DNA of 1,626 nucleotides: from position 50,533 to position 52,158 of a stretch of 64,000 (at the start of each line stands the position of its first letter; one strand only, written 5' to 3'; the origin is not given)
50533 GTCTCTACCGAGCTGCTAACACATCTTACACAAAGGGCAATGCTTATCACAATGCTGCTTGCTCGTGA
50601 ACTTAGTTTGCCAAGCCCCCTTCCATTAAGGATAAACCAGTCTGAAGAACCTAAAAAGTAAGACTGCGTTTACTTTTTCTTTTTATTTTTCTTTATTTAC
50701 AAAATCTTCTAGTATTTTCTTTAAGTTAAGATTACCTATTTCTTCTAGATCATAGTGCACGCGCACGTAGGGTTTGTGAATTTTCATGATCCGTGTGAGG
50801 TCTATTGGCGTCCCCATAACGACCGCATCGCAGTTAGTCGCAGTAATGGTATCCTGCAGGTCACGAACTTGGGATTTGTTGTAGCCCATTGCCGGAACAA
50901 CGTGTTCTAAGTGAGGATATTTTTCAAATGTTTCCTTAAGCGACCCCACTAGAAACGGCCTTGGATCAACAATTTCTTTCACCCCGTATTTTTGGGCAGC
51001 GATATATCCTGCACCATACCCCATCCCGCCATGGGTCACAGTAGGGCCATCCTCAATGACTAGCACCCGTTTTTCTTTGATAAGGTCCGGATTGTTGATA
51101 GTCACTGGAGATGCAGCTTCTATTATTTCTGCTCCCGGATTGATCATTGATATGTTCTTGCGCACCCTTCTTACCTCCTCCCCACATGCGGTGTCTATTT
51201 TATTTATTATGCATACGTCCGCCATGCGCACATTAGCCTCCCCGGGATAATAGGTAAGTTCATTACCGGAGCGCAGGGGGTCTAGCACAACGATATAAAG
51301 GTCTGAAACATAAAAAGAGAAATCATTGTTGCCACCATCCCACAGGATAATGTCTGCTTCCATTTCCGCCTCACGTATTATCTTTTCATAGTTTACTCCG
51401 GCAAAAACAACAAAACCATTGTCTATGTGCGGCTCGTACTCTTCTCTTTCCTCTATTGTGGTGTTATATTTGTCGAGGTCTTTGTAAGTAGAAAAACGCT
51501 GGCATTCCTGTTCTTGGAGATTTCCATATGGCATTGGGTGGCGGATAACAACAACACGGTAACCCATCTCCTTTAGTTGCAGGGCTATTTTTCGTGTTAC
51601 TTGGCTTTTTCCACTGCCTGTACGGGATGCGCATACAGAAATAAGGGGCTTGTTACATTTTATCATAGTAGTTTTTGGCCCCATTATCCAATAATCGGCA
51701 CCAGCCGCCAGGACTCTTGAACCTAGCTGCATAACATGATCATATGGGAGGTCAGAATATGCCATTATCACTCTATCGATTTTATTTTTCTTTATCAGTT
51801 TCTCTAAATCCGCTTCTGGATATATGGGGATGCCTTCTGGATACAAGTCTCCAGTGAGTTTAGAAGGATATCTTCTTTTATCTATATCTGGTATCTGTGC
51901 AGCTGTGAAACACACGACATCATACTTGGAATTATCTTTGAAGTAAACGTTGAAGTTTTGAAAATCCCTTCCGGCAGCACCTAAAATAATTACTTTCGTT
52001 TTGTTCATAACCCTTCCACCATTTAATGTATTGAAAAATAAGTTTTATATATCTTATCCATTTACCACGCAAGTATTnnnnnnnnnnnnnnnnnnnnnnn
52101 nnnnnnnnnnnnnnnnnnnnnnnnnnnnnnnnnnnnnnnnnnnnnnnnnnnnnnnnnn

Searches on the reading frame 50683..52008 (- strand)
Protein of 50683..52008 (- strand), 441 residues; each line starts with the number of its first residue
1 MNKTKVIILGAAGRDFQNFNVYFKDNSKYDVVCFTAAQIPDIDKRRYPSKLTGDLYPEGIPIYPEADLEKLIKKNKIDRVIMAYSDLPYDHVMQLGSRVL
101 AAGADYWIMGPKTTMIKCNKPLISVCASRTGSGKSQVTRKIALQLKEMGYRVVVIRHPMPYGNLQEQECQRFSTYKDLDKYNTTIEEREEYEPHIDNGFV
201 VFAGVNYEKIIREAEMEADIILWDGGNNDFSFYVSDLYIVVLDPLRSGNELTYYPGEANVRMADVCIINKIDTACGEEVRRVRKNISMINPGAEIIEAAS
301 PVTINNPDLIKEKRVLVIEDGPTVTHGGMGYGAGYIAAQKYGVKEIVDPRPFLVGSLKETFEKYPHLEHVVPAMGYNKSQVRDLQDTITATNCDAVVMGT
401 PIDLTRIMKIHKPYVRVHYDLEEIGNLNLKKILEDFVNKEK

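Call 3: search_protein_families(library=pfam, proteins=[window:50683-52008:-], max_evalue=0.01)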
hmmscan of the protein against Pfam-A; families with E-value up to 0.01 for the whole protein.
window:50683-52008:- (441 aa): 4 families
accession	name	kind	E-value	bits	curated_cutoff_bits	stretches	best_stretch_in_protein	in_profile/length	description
PF02492.25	cobW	-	6.2e-06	26.4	20.7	1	232-296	112-179/180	CobW/HypB/UreG, nucleotide-binding domain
PF10609.15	ParA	-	0.0032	17.4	27.1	1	122-155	5-38/246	NUBPL iron-transfer P-loop NTPase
PF01656.29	CbiA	-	0.0048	17.3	25.4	1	123-205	1-83/125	CobQ/CobB/MinD/ParA nucleotide binding domain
PF03308.22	MeaB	-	0.0091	15.5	23.1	0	130-155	42-67/273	Methylmalonyl Co-A mutase-associated GTPase MeaB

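Call 4: search_protein_families(library=ncbifam, proteins=[window:50683-52008:-], max_evalue=0.01)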
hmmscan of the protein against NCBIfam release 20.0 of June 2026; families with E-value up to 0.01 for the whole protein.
window:50683-52008:- (441 aa): 4 families
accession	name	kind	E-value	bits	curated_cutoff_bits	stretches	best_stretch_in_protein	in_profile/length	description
TIGR00176.1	mobB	equivalog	0.0011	19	76.2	1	127-165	5-43/155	molybdopterin-guanine dinucleotide biosynthesis protein B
NF011056.0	PRK14489.1-1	equivalog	0.0023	17.1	379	1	116-158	199-240/363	bifunctional molybdenum cofactor guanylyltransferase MobA/molybdopterin-guanine dinucleotide biosynthesis adaptor protein MobB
TIGR00235.1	udk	equivalog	0.0078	15.9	220.3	0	126-175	11-58/207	uridine kinase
NF004018.0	PRK05480.1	equivalog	0.0083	15.6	180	0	120-168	5-51/210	uridine kinase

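Call 103: search_solved_structures(query=window:50683-52008:-, max_evalue=0.01)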
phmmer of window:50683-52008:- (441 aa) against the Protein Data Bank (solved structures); distinct sequences matched with E-value up to 0.01: 3.
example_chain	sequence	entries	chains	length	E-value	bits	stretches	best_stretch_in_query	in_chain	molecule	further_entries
9sxb_A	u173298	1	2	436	6.4e-11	45.2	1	199-319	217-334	Cyclic 2,3-diphosphoglycerate synthetase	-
8ork_AAA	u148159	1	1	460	0.0017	20.8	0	216-363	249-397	Cyclic 2,3-diphosphoglycerate synthetase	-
8oru_AAA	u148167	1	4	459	0.0017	20.8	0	216-363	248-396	Cyclic 2,3-diphosphoglycerate synthetase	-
